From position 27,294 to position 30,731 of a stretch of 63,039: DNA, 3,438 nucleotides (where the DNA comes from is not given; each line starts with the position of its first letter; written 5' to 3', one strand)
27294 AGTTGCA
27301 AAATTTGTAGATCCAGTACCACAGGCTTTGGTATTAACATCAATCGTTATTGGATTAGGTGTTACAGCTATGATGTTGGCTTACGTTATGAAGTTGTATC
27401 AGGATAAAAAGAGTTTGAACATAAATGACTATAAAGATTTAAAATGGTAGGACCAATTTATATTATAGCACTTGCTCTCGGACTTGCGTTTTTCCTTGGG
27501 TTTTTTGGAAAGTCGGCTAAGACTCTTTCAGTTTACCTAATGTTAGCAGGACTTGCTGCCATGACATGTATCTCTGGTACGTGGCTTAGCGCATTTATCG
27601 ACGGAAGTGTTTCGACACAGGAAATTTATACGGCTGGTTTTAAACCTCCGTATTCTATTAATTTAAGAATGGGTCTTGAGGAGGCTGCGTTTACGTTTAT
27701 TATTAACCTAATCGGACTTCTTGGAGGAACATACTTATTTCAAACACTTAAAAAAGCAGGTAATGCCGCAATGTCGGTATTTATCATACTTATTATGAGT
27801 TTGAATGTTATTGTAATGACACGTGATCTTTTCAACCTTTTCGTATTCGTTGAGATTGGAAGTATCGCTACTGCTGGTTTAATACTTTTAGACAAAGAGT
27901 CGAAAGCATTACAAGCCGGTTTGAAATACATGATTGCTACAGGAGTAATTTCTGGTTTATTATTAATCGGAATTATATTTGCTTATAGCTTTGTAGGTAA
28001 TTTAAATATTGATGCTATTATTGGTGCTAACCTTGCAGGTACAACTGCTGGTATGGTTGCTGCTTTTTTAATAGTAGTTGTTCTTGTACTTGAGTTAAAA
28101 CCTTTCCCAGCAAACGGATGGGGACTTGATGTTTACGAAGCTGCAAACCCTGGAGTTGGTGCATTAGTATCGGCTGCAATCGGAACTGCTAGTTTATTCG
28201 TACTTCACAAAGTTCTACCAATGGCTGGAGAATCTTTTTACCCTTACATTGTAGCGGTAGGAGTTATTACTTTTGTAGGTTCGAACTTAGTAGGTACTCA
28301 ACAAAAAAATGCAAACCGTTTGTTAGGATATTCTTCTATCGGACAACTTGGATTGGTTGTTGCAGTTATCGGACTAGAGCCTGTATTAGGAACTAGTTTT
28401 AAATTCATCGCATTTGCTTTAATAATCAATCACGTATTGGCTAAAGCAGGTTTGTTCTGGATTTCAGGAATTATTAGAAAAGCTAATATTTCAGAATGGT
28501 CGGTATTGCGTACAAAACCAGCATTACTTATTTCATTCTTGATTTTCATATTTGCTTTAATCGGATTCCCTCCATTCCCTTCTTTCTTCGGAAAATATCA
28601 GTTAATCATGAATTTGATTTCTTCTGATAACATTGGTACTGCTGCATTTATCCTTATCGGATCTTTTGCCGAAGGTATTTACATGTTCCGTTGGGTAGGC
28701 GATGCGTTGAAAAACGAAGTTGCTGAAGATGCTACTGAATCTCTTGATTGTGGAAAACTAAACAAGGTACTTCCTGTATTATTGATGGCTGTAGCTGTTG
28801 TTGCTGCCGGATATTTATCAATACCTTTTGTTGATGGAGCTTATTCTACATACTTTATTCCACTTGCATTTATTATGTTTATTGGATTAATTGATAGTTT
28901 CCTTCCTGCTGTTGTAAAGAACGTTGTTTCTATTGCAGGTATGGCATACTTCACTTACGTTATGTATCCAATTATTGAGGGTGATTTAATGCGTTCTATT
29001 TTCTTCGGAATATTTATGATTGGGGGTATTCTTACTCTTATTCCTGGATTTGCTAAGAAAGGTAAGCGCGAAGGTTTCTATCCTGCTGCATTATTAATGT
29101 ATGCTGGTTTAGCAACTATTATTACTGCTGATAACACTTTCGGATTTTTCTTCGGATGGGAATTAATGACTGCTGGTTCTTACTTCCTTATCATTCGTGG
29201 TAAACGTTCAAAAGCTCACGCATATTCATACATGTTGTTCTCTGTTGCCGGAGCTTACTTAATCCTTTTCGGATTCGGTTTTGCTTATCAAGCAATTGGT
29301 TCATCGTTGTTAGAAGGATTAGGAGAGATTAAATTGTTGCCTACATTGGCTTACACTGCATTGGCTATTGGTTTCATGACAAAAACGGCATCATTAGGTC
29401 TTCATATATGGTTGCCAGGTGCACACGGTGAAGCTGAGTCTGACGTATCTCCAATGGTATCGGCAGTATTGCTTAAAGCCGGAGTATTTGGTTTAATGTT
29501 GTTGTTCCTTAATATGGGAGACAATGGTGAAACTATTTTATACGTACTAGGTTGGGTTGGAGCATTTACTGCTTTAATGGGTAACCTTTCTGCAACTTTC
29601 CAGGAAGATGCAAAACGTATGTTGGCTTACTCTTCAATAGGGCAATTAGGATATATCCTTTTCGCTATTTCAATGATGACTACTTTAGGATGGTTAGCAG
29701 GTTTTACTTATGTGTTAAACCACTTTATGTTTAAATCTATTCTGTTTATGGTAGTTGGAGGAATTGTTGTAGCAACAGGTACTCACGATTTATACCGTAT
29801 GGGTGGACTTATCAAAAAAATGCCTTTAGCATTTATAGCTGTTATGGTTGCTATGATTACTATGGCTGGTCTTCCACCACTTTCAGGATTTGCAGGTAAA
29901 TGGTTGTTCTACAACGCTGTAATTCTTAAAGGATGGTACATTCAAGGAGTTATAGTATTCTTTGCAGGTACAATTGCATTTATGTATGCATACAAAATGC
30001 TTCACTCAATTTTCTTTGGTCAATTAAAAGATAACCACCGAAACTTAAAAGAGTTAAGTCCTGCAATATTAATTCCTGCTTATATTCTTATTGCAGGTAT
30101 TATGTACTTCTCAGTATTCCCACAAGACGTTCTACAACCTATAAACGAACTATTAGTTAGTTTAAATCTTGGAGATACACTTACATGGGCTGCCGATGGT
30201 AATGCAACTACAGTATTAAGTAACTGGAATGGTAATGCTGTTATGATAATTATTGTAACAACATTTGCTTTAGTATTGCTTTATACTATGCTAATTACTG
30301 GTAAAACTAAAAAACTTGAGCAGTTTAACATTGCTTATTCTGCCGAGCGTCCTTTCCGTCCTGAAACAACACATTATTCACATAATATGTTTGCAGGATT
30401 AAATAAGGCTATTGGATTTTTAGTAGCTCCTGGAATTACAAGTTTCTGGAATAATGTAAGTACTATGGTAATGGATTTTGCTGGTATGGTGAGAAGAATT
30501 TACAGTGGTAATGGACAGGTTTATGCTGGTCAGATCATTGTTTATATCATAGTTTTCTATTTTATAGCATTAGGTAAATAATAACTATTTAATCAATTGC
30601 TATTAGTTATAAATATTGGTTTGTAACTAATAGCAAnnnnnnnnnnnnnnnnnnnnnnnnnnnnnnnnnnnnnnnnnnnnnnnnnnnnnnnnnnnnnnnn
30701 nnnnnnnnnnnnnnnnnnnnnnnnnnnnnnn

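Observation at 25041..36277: Bacterial Mrp-Mbx/Mbs-type respiratory complex locus (12 ORFs, 13 subunit equivalents) in a Bacteroidota-style genome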

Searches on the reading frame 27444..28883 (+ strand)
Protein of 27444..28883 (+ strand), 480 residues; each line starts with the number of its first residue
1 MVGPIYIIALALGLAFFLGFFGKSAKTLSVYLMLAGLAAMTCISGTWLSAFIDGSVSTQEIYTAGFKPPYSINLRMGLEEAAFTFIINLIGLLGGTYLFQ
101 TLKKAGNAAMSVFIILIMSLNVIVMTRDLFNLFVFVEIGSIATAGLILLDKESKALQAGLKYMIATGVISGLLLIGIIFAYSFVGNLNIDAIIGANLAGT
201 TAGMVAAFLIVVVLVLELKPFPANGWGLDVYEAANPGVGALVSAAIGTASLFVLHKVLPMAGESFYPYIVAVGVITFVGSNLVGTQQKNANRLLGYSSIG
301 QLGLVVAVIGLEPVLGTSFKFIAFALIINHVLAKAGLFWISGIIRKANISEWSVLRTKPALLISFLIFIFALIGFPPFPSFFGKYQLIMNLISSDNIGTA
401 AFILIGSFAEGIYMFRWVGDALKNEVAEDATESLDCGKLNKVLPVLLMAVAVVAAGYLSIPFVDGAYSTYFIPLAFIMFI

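Call 54: search_solved_structures(query=window:27444-28883:+, max_evalue=1e-20, show_alignments=1)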
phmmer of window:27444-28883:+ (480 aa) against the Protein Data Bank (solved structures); distinct sequences matched with E-value up to 1e-20: 3.
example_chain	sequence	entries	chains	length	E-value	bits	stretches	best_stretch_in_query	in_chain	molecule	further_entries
6u8y_H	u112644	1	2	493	9.8e-39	137.4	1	6-462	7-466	NADH dehydrogenase subunit N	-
6cfw_H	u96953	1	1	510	1.7e-23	87.2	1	81-459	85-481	Monovalent cation/H+ antiporter subunit D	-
7d3u_D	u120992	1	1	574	9.4e-21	78.1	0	29-423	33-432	Monovalent Na+/H+ antiporter subunit D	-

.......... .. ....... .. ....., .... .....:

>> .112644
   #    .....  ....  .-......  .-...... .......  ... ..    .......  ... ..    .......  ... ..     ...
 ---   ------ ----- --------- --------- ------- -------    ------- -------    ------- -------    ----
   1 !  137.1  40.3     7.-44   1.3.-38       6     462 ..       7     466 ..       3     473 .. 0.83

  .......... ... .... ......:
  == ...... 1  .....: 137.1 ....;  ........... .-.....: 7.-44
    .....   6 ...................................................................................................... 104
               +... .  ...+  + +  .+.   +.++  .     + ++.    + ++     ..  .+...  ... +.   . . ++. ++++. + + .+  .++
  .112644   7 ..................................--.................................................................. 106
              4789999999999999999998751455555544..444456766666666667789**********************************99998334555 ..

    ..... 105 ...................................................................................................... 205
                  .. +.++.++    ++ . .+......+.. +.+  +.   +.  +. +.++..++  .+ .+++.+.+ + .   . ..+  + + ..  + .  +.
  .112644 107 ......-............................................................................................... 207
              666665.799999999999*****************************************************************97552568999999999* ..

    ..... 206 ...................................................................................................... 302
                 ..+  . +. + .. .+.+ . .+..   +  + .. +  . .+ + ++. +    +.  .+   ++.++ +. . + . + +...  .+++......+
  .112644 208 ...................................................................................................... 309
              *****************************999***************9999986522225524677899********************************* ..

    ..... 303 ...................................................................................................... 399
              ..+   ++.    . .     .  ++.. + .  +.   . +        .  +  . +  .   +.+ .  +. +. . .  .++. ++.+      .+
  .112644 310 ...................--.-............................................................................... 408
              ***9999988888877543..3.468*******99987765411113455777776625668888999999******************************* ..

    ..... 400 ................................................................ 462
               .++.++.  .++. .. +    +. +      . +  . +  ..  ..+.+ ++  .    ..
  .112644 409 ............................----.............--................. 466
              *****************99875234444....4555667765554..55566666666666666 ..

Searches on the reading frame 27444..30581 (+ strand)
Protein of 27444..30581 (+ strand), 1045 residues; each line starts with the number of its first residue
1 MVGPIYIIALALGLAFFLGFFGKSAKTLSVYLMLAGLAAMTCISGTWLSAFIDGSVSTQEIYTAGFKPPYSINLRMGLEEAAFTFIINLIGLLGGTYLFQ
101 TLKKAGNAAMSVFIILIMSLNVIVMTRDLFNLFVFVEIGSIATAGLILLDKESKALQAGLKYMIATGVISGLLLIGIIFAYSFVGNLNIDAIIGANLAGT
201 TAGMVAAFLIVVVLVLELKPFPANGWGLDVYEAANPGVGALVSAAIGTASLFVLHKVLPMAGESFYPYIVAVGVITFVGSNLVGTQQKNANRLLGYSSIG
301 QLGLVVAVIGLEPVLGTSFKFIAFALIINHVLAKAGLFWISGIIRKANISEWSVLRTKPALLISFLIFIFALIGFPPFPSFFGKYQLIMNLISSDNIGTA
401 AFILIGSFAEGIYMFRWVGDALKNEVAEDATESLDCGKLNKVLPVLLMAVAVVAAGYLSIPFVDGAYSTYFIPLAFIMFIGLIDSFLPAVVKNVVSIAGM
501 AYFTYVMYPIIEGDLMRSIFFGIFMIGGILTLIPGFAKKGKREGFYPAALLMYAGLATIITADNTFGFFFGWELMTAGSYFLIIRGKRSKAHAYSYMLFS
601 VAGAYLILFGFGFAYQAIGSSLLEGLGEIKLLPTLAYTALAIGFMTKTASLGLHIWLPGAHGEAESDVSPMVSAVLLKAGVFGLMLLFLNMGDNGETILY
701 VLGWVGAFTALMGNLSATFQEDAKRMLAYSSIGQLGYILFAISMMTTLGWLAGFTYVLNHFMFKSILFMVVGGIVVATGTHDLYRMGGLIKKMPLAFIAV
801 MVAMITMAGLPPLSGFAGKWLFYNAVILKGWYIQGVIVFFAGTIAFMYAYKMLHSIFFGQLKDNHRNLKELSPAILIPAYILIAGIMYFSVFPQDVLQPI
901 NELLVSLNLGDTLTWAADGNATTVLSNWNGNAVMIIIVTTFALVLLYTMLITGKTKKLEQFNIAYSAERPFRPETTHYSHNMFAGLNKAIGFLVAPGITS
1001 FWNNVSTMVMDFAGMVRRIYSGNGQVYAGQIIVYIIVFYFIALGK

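Call 4: search_protein_families(library=pfam, proteins=[window:27444-30581:+], max_evalue=0.01)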
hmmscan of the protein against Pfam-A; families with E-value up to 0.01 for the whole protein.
window:27444-30581:+ (1045 aa): 1 family
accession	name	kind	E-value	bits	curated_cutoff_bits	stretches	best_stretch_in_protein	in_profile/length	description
PF00361.26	Proton_antipo_M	-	4.5e-85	285.9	21.5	2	562-843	1-292/294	NADH:quinone oxidoreductase/Mrp antiporter, TM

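Call 19: search_protein_families(library=ncbifam, proteins=[window:27444-30581:+], max_evalue=0.00001)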
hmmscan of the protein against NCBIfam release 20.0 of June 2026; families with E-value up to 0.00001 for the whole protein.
window:27444-30581:+ (1045 aa): 73 families (the best 25 are shown)
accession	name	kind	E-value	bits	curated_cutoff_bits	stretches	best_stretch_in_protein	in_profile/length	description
NF006419.0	PRK08668.1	equivalog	1.1e-120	404.3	617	2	506-1040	61-610/613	NADH dehydrogenase subunit M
NF006241.0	PRK08377.1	equivalog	7.4e-88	295.7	645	2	5-456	6-460/494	NADH dehydrogenase subunit N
NF009305.0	PRK12662.1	equivalog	2.4e-74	250.9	700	2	542-893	109-476/492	putative monovalent cation/H+ antiporter subunit D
NF006240.0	PRK08376.1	subfamily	3.7e-74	250.5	662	2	529-899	107-498/521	putative monovalent cation/H+ antiporter subunit D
NF009306.0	PRK12663.1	equivalog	7.2e-73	246.1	542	2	537-899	102-473/498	Na+/H+ antiporter subunit D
TIGR01770.1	NDH_I_N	subfamily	1.9e-69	234.9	332.6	2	75-454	71-463/472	NADH-quinone oxidoreductase subunit NuoN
TIGR01972.1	NDH_I_M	subfamily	3.9e-69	233.6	263.8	2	536-902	96-477/486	NADH-quinone oxidoreductase subunit M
NF005086.0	PRK06521.1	equivalog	2.4e-68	231.2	667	2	510-983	75-585/669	hydrogenase 4 subunit B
NF005818.0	PRK07691.1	equivalog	2.2e-66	224.9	586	2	537-899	102-475/496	Na+/H+ antiporter subunit D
NF005097.0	PRK06525.1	equivalog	1.8e-64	218.3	430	2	541-884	112-466/480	hydrogenase 4 subunit D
NF009310.0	PRK12668.1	equivalog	1.3e-62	212.4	564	2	449-889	9-430/584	Na(+)/H(+) antiporter subunit D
NF009288.0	PRK12648.1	equivalog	5.7e-59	200.1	1104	2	539-952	103-525/954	monovalent cation/H+ antiporter subunit A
NF009287.0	PRK12647.1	equivalog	7.9e-59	199.9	937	2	518-950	78-518/773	putative monovalent cation/H+ antiporter subunit A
NF009290.0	PRK12650.1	equivalog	2.9e-57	194.3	980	2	537-940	106-510/966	DUF4040 family protein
NF005140.0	PRK06589.1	equivalog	6.1e-57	193.5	470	2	561-935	134-478/489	putative monovalent cation/H+ antiporter subunit D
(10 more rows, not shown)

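Call 34: search_solved_structures(query=window:27444-30581:+, max_evalue=1e-10, show_alignments=0)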
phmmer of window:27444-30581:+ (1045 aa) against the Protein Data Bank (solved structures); distinct sequences matched with E-value up to 1e-10: 81 (the best 60 are shown).
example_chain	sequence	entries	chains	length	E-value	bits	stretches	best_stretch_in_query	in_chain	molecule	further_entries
6u8y_X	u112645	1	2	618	3.4e-56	194.7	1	521-1042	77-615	NADH dehydrogenase subunit M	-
6cfw_H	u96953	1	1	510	1.7e-42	149.4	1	639-897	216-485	Monovalent cation/H+ antiporter subunit D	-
6u8y_H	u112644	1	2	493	3.1e-42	148.5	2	6-258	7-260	NADH dehydrogenase subunit N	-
7qru_D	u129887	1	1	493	1.1e-29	107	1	635-888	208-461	Na+/H+ antiporter subunit D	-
6z16_A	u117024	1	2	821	8.1e-29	104.1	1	467-948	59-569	Multisubunit Na+/H+ antiporter, A subunit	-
7qru_A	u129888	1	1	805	2.5e-28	102.5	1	518-949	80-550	Na+/H+ antiporter subunit A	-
7d3u_D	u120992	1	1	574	2.8e-28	102.3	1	700-869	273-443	Monovalent Na+/H+ antiporter subunit D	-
9ti4_l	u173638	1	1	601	1.8e-26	96.3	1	545-903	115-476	NADH-ubiquinone oxidoreductase chain 5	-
9cwt_l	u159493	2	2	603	1.8e-26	96.3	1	545-903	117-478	NADH-ubiquinone oxidoreductase chain 5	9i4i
5xtc_l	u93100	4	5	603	1.8e-26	96.3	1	545-902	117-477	NADH-ubiquinone oxidoreductase chain 5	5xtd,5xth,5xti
7d3u_A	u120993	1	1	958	2.1e-26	96.1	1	523-854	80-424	Monovalent Na+/H+ antiporter subunit A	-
6z16_D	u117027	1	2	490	2.3e-26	96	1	624-888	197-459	Multisubunit Na+/H+ antiporter, D subunit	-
7z0s_C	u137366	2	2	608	3.8e-25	91.9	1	550-826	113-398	Formate hydrogenlyase subunit 3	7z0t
5cod_L1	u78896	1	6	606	4.3e-25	91.8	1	545-889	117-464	NADH-ubiquinone oxidoreductase chain 5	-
7aqq_L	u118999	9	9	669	5.8e-25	91.3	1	557-896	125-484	NADH-ubiquinone oxidoreductase chain 5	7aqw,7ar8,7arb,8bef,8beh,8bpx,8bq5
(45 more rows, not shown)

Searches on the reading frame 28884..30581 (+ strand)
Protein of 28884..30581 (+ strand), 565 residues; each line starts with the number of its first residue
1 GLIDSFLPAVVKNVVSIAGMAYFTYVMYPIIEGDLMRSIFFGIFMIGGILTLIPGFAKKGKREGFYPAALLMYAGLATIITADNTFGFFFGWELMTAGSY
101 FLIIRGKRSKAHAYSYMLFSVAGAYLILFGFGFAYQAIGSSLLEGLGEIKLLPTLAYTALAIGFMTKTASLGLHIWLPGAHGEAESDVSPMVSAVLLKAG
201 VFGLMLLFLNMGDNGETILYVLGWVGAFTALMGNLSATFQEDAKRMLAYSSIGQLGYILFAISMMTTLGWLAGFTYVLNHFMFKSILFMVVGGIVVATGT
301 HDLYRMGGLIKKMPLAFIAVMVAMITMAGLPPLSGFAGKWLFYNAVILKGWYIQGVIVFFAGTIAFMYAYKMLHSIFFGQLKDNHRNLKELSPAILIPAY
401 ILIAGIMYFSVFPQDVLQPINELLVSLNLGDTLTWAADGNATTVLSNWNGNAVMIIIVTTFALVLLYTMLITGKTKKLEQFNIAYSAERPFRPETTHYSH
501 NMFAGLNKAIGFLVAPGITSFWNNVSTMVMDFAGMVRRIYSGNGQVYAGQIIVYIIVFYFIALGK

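Call 55: search_solved_structures(query=window:28884-30581:+, max_evalue=1e-30, show_alignments=1)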
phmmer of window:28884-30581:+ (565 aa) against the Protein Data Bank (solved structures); distinct sequences matched with E-value up to 1e-30: 2.
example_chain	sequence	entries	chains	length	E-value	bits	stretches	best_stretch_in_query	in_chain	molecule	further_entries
6u8y_X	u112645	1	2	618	1.3e-57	199.1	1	45-562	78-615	NADH dehydrogenase subunit M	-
6cfw_H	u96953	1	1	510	7.8e-40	140.5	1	62-417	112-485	Monovalent cation/H+ antiporter subunit D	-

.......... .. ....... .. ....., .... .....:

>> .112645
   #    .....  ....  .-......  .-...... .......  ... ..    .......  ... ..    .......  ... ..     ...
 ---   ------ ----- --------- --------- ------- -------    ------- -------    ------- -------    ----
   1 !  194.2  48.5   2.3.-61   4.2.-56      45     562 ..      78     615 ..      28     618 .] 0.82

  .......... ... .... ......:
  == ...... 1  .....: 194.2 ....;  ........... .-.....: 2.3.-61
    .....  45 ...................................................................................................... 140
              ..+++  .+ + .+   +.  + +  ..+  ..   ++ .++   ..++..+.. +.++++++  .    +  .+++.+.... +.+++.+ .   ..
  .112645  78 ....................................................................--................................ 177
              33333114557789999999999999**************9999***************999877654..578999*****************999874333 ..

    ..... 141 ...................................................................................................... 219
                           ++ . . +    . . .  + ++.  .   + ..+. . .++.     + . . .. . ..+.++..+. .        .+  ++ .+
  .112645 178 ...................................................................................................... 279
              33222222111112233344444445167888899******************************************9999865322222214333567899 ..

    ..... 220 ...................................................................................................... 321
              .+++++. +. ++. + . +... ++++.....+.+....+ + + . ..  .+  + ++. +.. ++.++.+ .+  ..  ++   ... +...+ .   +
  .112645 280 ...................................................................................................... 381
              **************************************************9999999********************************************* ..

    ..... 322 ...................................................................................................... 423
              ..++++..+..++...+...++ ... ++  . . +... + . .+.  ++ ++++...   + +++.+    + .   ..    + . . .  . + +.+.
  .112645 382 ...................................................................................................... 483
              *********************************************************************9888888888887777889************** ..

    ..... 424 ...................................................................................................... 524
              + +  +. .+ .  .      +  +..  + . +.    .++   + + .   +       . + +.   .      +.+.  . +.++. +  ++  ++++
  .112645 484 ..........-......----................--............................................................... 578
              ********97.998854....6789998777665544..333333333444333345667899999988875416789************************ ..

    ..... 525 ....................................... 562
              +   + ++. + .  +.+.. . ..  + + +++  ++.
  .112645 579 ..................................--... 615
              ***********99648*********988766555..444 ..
